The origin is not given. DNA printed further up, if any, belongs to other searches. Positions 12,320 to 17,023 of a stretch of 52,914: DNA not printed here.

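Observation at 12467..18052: Dehydratase domain appears split across the two divergent genes, as expected if a single inversion broke one megasynthase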

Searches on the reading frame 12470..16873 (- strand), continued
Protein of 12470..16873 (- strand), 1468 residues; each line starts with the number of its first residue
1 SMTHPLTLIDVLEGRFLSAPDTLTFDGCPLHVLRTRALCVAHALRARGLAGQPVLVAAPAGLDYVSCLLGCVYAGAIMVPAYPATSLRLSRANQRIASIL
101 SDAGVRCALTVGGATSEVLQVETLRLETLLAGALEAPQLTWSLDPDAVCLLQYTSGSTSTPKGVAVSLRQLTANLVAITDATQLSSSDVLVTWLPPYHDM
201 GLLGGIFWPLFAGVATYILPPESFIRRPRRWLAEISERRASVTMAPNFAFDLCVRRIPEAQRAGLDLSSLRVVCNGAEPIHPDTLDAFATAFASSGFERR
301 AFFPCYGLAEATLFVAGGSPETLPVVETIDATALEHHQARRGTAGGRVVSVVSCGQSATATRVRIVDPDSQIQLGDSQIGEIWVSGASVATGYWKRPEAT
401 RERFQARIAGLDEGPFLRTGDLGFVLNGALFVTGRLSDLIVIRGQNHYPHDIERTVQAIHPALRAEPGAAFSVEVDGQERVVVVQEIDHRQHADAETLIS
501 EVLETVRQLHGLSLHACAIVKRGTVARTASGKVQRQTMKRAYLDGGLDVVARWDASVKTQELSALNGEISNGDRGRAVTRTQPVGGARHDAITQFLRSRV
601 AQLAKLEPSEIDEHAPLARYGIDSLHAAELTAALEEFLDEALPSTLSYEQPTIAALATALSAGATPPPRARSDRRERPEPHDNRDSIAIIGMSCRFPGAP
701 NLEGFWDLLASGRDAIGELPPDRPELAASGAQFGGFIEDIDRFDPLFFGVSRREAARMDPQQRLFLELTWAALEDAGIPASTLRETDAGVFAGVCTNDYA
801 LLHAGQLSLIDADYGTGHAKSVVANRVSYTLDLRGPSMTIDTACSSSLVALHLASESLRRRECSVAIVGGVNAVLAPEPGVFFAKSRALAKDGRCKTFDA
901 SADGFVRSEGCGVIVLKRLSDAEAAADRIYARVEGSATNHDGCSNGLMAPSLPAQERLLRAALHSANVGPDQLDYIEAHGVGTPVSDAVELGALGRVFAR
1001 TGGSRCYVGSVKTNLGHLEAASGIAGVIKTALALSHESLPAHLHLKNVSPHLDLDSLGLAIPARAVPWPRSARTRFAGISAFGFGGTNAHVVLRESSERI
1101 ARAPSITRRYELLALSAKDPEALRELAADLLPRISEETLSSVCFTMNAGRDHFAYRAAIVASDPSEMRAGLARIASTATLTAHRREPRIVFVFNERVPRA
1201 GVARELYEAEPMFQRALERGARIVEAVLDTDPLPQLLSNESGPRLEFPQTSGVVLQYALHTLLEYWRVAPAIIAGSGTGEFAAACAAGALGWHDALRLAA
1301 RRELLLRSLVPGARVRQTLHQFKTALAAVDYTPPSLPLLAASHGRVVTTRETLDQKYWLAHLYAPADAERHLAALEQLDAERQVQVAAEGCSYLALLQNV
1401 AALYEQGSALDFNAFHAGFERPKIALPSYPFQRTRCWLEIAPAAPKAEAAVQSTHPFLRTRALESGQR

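Call 57: search_protein_families(library=ncbifam, proteins=[window:12470-16873:-], max_evalue=0.01)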
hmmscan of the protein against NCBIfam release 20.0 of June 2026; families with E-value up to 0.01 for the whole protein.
window:12470-16873:- (1468 aa): 117 families (the best 25 are shown)
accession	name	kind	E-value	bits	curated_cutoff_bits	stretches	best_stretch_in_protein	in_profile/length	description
NF045894.1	PKS_plus_SDR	equivalog_domain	7.7e-224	746.3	1740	4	685-1312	1-659/1515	type I polyketide synthase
NF040607.1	mycolic_Pks13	equivalog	9.1e-183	610.1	2100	2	592-1099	6-529/1680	polyketide synthase Pks13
NF004282.0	PRK05691.1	subfamily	7e-135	450.5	4090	1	33-564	46-580/4334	non-ribosomal peptide synthase/polyketide synthase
NF041183.1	Pks2_ls1_myc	equivalog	2.6e-127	425.8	2400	1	687-1308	4-653/2086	sulfolipid-1 biosynthesis phthioceranic/hydroxyphthioceranic acid synthase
NF004509.1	PRK05850.1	subfamily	3.9e-121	405.1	775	1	33-544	43-570/578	fatty-acid--AMP ligase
NF006624.1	PRK09192.1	subfamily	2.3e-110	369.6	600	1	29-545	46-563/567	fatty acyl-AMP ligase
NF009124.0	PRK12476.1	subfamily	4e-108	362.2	922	1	33-549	74-611/612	fatty acyl-AMP ligase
NF038337.1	FAAL_FadD21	exception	3.7e-102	342.7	1100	1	34-542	45-569/579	fatty-acid--AMP ligase FAAL21/FadD21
NF040633.1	FadD32_Coryne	exception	1.3e-101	340.8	875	1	146-543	201-613/614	FadD32-like long-chain-fatty-acid--AMP ligase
NF038339.3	FAAL_FadD32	equivalog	2e-99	333.4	975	2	36-474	61-519/625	long-chain-fatty-acid--AMP ligase FadD32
NF038338.1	FAAL_FadD28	exception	1.5e-94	317.4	1100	1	33-543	44-571/580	fatty-acid--AMP ligase FAAL28/FadD28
NF005850.0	PRK07768.1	subfamily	2.1e-92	310.1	572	1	34-539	36-540/545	long-chain-fatty-acid--CoA ligase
NF004510.0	PRK05851.1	equivalog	4.5e-67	226.4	621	1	23-541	27-519/525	long-chain-fatty acid--ACP ligase MbtM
TIGR02813.1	omega_3_PfaA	subfamily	3.8e-65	219.6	1010.1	2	819-1126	181-494/2582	polyketide-type polyunsaturated fatty acid synthase PfaA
TIGR03150.1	fabF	equivalog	8.2e-49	166.4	493.75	1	688-1094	4-407/407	beta-ketoacyl-ACP synthase II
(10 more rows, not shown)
